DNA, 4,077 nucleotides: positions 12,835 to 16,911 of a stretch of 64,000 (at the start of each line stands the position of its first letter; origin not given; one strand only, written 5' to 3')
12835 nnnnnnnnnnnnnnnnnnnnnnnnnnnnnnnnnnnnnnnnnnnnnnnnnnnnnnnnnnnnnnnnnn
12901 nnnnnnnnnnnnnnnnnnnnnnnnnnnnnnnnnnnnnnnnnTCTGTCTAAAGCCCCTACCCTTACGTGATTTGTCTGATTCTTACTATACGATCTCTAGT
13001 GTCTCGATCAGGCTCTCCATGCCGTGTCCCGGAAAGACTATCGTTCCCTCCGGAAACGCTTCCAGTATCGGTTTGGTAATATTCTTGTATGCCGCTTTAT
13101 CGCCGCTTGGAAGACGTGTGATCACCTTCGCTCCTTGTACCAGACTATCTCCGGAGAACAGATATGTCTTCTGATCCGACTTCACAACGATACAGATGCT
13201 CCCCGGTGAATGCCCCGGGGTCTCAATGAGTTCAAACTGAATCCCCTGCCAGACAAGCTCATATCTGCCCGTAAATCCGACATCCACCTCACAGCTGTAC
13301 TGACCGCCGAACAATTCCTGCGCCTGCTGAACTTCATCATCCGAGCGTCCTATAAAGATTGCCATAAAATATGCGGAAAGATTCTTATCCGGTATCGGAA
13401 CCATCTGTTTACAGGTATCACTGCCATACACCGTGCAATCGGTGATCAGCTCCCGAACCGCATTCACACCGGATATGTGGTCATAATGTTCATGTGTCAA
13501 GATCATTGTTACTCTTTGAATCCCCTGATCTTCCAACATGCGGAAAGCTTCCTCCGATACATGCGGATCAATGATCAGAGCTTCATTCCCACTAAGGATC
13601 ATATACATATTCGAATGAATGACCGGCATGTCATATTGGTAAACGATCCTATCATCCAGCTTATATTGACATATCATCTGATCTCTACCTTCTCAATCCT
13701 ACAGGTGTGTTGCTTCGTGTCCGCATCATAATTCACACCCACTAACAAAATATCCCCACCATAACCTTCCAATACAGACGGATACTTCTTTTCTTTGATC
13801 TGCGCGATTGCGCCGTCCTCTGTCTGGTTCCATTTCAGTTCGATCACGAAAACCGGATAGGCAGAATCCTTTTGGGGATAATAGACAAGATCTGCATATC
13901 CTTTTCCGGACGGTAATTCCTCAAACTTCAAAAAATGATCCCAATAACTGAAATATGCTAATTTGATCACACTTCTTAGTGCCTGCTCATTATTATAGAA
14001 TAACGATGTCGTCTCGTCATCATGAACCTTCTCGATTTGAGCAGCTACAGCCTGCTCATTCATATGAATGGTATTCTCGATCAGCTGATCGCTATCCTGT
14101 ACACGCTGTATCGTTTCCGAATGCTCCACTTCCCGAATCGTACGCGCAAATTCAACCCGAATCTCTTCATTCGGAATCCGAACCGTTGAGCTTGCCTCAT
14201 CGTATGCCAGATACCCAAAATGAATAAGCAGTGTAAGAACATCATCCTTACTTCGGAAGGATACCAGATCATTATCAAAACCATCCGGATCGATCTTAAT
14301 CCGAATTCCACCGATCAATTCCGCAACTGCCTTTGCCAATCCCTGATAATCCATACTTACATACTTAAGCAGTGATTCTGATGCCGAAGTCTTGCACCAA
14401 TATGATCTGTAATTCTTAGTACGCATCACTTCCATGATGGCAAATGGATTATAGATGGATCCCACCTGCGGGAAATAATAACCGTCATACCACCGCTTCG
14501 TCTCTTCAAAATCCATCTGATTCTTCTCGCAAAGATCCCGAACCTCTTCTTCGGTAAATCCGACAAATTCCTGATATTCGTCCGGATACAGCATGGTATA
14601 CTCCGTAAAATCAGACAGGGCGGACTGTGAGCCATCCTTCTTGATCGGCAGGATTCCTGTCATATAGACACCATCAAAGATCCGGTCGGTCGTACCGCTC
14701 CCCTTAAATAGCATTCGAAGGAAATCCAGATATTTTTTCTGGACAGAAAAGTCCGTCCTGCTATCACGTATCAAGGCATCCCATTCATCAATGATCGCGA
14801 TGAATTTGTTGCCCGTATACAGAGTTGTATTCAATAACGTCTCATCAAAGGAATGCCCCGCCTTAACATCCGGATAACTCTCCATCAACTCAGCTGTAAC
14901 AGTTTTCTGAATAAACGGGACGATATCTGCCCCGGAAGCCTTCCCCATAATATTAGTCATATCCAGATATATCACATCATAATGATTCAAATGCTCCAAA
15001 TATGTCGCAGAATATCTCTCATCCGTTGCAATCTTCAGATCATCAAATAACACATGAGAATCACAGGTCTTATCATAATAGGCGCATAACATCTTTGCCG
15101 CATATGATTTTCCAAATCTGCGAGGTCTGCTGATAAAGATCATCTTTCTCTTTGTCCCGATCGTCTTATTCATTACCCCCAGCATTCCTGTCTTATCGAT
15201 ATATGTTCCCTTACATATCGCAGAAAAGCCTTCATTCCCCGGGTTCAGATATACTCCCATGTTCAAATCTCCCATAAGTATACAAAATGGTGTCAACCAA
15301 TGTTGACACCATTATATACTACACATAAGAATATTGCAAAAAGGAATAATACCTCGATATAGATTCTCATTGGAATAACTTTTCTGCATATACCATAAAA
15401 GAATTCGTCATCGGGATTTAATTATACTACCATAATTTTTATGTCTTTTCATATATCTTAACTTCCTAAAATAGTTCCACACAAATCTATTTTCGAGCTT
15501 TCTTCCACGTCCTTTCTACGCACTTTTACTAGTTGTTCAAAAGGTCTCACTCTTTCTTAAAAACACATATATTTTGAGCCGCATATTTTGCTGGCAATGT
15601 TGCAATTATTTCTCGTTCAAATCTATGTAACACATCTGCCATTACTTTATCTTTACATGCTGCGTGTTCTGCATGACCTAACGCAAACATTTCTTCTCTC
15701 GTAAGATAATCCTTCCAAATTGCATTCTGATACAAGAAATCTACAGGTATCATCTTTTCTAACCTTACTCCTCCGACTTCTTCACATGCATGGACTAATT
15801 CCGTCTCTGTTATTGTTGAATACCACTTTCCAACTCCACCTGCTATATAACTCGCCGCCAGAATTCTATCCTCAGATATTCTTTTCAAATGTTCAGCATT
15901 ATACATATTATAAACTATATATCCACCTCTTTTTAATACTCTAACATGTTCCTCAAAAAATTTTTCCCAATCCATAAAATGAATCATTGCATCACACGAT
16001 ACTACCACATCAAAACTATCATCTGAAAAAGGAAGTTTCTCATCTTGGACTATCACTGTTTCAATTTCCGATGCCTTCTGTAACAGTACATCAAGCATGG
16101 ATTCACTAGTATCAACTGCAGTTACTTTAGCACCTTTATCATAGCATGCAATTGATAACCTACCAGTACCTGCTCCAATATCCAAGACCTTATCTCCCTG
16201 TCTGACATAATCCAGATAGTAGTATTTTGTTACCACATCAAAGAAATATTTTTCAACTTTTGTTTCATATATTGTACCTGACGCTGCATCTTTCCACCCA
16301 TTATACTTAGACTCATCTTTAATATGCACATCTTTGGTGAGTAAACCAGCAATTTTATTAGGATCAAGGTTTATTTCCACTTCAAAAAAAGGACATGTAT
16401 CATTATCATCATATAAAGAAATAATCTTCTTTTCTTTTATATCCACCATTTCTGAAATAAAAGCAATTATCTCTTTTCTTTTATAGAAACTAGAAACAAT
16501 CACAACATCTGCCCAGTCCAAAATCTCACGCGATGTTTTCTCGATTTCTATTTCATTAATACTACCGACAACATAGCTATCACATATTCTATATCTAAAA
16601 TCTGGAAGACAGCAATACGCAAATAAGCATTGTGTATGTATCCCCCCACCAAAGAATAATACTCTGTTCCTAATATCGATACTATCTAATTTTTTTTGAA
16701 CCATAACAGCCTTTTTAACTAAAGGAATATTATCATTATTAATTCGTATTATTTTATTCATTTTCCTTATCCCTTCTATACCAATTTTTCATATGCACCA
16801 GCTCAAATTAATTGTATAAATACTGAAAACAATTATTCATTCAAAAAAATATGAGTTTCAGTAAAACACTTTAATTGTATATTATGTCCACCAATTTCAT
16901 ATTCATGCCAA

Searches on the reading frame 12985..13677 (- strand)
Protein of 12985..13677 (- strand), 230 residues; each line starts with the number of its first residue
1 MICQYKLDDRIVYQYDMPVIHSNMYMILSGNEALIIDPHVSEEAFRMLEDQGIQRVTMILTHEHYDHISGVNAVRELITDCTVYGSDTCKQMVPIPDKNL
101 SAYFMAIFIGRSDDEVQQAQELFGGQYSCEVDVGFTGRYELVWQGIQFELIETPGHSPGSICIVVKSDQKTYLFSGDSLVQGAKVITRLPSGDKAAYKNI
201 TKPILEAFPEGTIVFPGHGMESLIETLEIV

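Call 9: search_protein_families(library=pfam, proteins=[window:12985-13677:-], max_evalue=0.001)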
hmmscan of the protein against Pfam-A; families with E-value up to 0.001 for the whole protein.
window:12985-13677:- (230 aa): 3 families
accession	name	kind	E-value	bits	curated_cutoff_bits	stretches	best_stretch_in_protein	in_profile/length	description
PF00753.33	Lactamase_B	-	3.9e-17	63.3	22.7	1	20-218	4-196/196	Metallo-beta-lactamase superfamily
PF12706.13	Lactamase_B_2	-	2.4e-05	24.5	27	1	55-91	30-68/200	Beta-lactamase superfamily domain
PF19583.5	ODP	-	3.2e-05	24.3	27.2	0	20-95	1-81/194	ODP family beta lactamase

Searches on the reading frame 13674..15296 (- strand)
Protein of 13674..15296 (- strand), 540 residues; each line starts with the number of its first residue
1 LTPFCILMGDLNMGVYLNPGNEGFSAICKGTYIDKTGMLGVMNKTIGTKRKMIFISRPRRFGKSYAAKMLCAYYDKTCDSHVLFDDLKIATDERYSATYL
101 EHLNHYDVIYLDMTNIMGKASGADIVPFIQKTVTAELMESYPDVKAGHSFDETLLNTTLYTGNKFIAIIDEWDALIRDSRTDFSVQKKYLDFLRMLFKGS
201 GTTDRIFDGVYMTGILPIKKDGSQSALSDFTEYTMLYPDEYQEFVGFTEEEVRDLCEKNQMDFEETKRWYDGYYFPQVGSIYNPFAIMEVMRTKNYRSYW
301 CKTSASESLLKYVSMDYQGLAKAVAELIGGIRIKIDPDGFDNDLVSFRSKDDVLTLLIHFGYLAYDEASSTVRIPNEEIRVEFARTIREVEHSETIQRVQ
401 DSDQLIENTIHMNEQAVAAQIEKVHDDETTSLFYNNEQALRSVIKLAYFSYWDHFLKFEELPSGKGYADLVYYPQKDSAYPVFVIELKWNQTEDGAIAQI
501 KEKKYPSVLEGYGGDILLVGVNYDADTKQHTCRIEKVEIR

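Call 9: search_protein_families(library=pfam, proteins=[window:13674-15296:-], max_evalue=0.001)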
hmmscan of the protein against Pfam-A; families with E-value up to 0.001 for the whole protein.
window:13674-15296:- (540 aa): 2 families
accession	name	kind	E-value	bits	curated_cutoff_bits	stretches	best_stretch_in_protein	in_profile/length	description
PF09820.16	AAA-ATPase_like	-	2e-26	93.5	26.1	1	30-222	15-199/201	Predicted AAA-ATPase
PF08011.17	PDDEXK_9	-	1.4e-07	31.9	25.5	1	437-528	3-100/105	PD-(D/E)XK nuclease superfamily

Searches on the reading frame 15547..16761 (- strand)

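Call 7: search_protein_families(library=pfam, proteins=[window:15547-16761:-], max_evalue=0.001)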
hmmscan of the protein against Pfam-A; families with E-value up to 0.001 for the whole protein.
window:15547-16761:- (404 aa): 14 families
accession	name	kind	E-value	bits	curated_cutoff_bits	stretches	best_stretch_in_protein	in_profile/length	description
PF08241.18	Methyltransf_11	-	4.1e-23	82.3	21.2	1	193-283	1-94/95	Methyltransferase domain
PF13649.12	Methyltransf_25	-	1.6e-20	74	27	1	192-280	1-97/97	Methyltransferase domain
PF13847.12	Methyltransf_31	-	1.9e-15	57.2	27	1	188-298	3-125/145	Methyltransferase domain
PF13489.12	Methyltransf_23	-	3.3e-15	56.6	27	1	183-330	17-158/164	Methyltransferase domain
PF08242.18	Methyltransf_12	-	1.9e-13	51.4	30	1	193-282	1-98/98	Methyltransferase domain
PF01209.24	Ubie_methyltran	-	1.4e-12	47.9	20.1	1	184-283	43-150/233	ubiE/COQ5 methyltransferase family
PF02353.26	CMAS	-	3.6e-08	33.5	27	1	186-300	60-180/273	Mycolic acid cyclopropane synthetase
PF05148.21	Methyltransf_8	-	3.6e-07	30.7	27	1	191-297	75-165/219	Hypothetical methyltransferase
PF07021.18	MetW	-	9.6e-07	29.1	21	1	183-278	8-104/193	Methionine biosynthesis protein MetW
PF02475.24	TRM5-TYW2_MTfase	-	5.8e-06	26.8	28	1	185-292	33-143/164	TRM5/TYW2 methyltransferase domain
PF06325.19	PrmA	-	6.4e-06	26.3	22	1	184-283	157-257/296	Ribosomal protein L11 methyltransferase (PrmA)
PF05175.20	MTS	-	6.2e-05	23.1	23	1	188-282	31-136/170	Methyltransferase small domain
PF03141.22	Methyltransf_29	-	6.8e-05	22.1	23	1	159-290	88-223/506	Putative S-adenosyl-L-methionine-dependent methyltransferase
PF01728.25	FtsJ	-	0.00027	21.3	24.1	0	186-255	19-97/181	FtsJ-like methyltransferase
